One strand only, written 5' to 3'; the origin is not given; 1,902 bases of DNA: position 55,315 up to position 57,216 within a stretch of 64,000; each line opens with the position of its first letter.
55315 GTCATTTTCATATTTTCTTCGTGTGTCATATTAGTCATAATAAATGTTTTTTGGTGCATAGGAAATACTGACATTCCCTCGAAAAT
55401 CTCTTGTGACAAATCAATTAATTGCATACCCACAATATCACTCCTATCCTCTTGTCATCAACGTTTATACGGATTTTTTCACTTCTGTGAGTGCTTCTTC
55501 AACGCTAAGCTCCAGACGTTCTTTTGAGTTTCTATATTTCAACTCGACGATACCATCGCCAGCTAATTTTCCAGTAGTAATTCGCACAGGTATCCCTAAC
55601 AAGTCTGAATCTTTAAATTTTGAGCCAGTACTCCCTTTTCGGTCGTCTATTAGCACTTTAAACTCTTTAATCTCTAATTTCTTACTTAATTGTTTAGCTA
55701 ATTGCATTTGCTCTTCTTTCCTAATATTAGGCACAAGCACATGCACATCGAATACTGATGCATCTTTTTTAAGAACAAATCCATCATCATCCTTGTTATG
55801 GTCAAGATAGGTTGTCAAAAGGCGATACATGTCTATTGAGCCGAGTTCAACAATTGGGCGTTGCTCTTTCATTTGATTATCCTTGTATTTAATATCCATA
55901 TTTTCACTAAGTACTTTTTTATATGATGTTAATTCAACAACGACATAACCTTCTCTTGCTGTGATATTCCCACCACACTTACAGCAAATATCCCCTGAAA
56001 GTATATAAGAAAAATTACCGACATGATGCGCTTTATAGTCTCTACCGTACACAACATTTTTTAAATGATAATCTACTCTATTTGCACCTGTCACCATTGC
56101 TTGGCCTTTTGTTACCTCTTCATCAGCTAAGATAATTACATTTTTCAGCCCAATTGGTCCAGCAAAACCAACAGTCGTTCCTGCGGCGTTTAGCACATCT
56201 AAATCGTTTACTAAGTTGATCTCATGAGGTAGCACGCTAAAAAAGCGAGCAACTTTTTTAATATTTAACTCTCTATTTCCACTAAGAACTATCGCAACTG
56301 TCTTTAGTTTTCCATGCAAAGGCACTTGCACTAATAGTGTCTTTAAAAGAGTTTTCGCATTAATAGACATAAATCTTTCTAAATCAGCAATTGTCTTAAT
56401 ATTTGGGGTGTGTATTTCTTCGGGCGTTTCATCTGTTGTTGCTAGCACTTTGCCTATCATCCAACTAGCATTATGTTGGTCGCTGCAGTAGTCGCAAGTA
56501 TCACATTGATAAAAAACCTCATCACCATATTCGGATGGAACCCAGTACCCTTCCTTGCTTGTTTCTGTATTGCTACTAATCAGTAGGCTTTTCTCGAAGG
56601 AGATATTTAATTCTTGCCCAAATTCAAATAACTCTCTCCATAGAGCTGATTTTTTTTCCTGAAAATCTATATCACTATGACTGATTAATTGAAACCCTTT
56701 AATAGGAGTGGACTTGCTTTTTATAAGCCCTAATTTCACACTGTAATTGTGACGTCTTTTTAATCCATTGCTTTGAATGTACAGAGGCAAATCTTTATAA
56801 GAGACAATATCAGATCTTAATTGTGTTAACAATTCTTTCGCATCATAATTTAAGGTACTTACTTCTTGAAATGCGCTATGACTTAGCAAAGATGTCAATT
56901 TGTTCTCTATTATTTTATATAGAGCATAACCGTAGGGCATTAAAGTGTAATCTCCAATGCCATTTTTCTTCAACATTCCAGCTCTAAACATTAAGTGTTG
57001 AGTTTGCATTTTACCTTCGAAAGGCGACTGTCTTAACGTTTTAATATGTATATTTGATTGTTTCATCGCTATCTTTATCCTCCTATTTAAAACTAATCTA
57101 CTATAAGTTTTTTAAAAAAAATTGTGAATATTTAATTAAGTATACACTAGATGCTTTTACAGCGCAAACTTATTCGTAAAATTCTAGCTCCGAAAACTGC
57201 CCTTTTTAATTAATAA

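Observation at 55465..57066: Intact full-length ProRS paralog with eroded class-II catalytic motifs but preserved-looking INS editing and anticodon-binding domains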

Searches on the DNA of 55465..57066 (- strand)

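Call 73: search_rna_families(sources=[L035, L037, L011, L013, L007, L009, L033], threshold=gathering)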
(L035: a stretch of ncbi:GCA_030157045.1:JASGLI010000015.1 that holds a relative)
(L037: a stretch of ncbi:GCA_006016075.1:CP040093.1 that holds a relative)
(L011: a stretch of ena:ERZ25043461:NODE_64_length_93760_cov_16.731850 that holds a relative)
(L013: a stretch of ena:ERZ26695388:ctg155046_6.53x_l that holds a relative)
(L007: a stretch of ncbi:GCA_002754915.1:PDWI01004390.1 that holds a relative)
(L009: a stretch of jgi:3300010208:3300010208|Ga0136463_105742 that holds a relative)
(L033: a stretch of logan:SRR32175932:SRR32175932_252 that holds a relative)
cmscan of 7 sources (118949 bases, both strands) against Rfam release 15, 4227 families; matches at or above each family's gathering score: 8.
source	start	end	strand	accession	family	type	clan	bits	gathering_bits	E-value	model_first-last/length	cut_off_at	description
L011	8174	8388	+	RF00230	T-box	Cis-reg; leader;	-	145.8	93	2.3e-32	1-219/219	no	T-box leader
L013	8220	8428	+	RF00230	T-box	Cis-reg; leader;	-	126.2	93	2.5e-27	1-219/219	no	T-box leader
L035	5727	5944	+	RF00230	T-box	Cis-reg; leader;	-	120.5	93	7.6e-26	1-219/219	no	T-box leader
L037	11189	11392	+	RF00230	T-box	Cis-reg; leader;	-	113.2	93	5.7e-24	1-219/219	no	T-box leader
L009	3875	3967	+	RF01831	THF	Cis-reg; riboswitch;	-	75.5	36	3.1e-15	1-99/99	no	THF (Tetrahydrofolate) riboswitch aptamer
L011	18698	18770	+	RF00005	tRNA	Gene; tRNA;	CL00001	69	29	1.1e-12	1-71/71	no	tRNA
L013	19834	19906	+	RF00005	tRNA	Gene; tRNA;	CL00001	69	29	1.1e-12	1-71/71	no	tRNA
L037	16406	16478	+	RF00005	tRNA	Gene; tRNA;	CL00001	63.3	29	4e-11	1-71/71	no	tRNA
